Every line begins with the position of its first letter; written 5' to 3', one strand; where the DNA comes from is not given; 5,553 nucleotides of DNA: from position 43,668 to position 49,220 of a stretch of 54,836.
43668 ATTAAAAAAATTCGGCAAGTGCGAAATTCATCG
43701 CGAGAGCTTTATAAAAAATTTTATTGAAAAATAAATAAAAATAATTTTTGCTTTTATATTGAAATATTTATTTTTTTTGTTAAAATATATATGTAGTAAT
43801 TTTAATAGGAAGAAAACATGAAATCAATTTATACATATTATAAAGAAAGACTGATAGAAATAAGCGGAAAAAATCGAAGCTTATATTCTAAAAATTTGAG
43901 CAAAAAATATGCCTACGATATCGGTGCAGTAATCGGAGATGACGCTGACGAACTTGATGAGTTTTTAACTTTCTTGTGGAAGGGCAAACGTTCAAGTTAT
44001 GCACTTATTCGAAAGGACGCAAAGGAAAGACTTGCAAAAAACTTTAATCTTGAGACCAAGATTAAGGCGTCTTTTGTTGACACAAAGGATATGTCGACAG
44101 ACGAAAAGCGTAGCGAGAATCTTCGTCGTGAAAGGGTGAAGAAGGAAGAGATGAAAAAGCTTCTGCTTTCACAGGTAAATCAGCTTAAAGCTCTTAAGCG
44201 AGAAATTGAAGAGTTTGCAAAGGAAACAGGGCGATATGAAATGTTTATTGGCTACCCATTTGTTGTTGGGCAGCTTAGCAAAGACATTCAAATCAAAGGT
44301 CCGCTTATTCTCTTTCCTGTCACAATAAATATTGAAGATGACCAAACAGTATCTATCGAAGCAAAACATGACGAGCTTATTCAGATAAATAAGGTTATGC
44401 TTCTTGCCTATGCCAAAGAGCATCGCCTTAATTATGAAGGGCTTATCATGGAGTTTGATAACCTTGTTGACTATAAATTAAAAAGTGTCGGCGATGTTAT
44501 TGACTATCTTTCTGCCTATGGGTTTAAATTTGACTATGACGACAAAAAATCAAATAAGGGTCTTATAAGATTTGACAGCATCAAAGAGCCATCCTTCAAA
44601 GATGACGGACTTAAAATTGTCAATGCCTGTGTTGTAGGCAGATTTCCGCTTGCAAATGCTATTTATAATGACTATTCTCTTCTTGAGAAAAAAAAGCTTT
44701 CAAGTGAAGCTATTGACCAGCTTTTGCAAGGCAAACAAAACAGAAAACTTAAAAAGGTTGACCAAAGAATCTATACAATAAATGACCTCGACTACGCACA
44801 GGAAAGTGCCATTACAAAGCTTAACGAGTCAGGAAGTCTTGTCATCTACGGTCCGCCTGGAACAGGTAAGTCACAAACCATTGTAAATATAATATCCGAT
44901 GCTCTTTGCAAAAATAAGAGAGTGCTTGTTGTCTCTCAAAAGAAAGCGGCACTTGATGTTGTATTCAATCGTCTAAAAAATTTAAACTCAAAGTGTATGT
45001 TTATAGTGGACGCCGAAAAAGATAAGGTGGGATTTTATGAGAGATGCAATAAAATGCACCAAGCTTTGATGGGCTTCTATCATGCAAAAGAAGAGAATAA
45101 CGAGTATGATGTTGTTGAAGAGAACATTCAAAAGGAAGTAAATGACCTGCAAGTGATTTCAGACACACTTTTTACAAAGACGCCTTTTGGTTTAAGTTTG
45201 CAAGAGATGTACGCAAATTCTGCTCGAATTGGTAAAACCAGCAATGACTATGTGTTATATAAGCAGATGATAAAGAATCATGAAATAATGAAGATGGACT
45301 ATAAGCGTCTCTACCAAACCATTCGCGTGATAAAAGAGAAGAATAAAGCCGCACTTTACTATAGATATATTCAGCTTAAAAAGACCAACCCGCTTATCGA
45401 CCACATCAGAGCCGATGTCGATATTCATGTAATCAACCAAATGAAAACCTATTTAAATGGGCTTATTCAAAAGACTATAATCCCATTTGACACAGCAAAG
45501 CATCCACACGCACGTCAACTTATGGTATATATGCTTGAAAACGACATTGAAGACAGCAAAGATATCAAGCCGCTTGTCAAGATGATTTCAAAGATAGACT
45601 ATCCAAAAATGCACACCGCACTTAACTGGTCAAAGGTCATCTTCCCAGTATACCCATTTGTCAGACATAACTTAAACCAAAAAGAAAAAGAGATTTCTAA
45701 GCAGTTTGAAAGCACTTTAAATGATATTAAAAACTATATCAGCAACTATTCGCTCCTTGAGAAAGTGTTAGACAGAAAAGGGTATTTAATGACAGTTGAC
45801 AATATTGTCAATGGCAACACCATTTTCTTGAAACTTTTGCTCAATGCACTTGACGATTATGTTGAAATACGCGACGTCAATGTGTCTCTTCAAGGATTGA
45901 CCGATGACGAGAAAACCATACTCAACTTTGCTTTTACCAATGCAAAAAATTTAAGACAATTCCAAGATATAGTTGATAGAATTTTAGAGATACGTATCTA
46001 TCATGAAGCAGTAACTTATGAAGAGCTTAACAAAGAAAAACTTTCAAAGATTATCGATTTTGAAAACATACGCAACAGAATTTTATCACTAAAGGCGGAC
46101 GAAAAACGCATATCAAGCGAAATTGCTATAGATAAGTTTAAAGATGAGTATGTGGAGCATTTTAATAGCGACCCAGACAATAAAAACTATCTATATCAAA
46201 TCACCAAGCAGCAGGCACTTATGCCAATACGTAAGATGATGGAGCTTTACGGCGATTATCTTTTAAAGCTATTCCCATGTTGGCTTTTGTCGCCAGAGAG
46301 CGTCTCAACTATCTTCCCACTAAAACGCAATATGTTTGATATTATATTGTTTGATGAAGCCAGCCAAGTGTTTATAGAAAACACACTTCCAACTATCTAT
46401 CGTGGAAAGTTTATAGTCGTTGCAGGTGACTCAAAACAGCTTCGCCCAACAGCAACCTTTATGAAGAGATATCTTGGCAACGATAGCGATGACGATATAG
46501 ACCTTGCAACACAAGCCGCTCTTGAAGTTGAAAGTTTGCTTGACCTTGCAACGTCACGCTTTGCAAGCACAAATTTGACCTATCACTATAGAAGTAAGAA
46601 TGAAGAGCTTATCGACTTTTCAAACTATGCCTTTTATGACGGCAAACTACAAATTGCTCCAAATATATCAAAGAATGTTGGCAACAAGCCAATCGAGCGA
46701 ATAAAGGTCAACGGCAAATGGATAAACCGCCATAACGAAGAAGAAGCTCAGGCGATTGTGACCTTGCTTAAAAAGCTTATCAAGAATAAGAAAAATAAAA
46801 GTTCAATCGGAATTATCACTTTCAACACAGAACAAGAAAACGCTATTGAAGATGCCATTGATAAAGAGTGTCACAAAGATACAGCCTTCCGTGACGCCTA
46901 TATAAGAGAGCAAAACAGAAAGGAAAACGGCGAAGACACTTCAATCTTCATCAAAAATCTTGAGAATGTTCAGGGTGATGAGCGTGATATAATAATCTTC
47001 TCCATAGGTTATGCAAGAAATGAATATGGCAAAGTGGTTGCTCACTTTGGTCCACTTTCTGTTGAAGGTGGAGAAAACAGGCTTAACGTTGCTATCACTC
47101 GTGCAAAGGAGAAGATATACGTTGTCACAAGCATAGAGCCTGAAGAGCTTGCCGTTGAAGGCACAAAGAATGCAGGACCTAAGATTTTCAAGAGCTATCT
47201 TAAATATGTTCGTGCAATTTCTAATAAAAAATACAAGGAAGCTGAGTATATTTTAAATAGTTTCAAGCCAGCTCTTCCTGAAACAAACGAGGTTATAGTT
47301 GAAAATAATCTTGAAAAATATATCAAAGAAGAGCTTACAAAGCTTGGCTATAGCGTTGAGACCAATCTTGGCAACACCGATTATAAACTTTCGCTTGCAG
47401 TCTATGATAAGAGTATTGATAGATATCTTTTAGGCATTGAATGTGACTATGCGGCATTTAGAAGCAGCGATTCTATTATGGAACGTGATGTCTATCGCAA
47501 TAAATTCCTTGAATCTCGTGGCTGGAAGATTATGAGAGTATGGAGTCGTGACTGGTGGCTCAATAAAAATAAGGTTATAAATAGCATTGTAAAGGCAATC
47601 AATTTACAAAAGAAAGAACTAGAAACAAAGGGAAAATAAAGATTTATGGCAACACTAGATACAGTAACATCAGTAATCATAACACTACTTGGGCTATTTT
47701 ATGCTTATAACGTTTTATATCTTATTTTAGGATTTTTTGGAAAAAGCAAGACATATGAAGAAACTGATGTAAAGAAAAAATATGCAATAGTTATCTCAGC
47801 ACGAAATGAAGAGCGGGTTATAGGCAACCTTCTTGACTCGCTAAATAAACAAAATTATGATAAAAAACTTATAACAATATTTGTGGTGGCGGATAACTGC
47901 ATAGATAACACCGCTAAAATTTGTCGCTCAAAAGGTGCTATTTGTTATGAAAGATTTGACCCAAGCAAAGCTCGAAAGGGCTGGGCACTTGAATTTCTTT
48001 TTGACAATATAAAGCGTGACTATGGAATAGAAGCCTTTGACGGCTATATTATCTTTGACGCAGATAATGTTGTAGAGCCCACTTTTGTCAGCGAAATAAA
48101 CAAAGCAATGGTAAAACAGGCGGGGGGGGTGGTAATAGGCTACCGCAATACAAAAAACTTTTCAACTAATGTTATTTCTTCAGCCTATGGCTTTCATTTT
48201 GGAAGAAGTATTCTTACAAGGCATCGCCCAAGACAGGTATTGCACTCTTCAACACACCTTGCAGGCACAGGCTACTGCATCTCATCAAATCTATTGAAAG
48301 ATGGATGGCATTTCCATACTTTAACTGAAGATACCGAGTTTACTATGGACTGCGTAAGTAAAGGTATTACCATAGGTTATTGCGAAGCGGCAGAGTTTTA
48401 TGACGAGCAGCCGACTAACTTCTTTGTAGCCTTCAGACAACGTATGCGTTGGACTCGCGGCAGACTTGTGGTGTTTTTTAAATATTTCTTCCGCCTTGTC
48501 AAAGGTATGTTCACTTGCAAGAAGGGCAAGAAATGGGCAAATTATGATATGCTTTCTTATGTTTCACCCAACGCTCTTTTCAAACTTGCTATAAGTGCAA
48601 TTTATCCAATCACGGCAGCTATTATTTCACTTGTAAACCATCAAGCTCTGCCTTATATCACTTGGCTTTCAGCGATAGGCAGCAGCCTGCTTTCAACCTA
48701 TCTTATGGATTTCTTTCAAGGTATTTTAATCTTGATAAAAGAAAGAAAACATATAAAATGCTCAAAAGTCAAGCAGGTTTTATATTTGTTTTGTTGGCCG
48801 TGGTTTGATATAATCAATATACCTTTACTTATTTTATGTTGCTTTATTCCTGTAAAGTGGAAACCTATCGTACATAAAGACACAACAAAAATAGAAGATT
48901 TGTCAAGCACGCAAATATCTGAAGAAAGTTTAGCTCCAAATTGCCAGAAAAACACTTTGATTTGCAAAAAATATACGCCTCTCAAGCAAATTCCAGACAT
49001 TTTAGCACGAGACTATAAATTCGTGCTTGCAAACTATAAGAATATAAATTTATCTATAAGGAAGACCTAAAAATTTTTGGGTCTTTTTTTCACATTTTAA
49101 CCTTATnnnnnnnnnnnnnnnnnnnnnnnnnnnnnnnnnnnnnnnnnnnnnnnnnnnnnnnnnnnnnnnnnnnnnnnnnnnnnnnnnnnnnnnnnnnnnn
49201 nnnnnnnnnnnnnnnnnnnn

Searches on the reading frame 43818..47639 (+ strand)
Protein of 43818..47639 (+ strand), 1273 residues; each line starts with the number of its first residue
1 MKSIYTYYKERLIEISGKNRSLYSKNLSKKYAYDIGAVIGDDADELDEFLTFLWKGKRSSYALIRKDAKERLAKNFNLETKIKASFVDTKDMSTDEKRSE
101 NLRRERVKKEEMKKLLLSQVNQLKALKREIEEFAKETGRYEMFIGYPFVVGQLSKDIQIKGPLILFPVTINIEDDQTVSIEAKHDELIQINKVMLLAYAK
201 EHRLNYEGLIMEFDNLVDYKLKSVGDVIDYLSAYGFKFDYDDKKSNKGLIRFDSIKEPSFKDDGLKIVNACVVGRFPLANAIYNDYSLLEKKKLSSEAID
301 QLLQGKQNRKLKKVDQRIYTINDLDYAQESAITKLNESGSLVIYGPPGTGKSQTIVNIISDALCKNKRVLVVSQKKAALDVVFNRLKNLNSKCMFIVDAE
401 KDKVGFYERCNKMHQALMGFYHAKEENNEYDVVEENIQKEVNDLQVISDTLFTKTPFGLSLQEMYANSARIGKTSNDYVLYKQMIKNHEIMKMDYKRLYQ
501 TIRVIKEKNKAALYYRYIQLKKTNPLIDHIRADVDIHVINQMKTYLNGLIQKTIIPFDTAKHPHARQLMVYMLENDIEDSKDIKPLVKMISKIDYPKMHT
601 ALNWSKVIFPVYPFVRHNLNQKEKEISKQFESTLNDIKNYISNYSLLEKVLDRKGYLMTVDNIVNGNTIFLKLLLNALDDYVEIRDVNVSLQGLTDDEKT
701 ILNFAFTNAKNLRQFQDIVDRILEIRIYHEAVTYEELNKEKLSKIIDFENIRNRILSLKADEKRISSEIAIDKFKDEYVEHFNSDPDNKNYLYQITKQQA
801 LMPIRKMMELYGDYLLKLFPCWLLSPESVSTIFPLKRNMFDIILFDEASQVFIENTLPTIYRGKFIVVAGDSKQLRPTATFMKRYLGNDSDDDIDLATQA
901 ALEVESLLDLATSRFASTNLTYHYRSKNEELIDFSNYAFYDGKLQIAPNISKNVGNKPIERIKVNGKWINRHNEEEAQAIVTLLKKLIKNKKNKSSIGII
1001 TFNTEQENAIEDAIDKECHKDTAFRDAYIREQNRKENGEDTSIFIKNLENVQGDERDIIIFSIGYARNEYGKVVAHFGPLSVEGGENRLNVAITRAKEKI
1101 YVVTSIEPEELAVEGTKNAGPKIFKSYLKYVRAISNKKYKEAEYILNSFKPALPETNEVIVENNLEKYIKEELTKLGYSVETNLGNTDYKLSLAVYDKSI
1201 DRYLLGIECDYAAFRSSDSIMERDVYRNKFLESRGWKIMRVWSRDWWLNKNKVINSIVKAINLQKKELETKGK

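Call 41: search_protein_families(library=pfam, proteins=[window:43818-47639:+])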
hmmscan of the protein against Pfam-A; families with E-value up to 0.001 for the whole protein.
window:43818-47639:+ (1273 aa): 9 families
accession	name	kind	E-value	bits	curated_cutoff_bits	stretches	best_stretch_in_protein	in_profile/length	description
PF18741.7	MTES_1575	-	1.5e-24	86.3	38.2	1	1166-1261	2-96/96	REase_MTES_1575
PF13087.12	AAA_12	-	1.6e-22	80.5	27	1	914-1105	12-193/195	AAA domain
PF13086.12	AAA_11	-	3.5e-15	56.9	27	2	324-400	2-93/257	AAA domain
PF13195.11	DUF4011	-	2.5e-07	31.3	22.2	1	11-193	1-153/158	Protein of unknown function (DUF4011)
PF13245.12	AAA_19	-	1.1e-05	26.1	25.1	1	328-387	1-62/134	AAA domain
PF04480.18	DUF559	-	0.00016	21.9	20.6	1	1207-1261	57-108/109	Protein of unknown function (DUF559)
PF01443.25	Viral_helicase1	-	0.00017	21.9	21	0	342-375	2-35/228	Viral superfamily 1 RNA helicase core domain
PF20720.3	nSTAND3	-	0.00031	20.9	27.2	1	329-382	8-61/155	Novel STAND NTPase 3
PF25201.1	nSTAND6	-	0.00061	20.3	27.7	0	329-388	9-69/148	Novel STAND NTPase 6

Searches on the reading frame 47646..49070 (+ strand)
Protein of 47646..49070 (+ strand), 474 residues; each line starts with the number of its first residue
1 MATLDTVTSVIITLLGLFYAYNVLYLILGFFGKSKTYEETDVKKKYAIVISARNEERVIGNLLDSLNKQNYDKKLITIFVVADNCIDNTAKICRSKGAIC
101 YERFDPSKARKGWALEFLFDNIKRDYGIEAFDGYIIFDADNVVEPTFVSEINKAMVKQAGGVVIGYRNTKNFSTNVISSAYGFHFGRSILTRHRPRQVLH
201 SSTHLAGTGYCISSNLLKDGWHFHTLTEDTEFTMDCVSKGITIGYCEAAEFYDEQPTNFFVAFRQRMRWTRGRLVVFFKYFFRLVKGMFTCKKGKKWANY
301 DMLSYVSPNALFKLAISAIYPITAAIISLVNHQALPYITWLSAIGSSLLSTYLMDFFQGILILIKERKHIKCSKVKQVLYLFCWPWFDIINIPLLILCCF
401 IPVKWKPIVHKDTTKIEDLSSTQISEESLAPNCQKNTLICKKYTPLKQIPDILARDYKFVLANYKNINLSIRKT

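Call 41: search_protein_families(library=pfam, proteins=[window:47646-49070:+])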
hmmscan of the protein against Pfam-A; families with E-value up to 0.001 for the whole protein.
window:47646-49070:+ (474 aa): 3 families
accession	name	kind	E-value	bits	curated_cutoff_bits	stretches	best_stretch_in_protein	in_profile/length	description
PF13632.12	Glyco_trans_2_3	-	2.9e-20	73.4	27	1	135-305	3-153/198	Glycosyl transferase family group 2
PF13641.12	Glyco_tranf_2_3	-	3.5e-20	73.4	27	1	46-272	3-230/230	Glycosyltransferase like family 2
PF00535.33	Glycos_transf_2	-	1e-10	42.3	23.3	1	48-202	2-153/168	Glycosyl transferase family 2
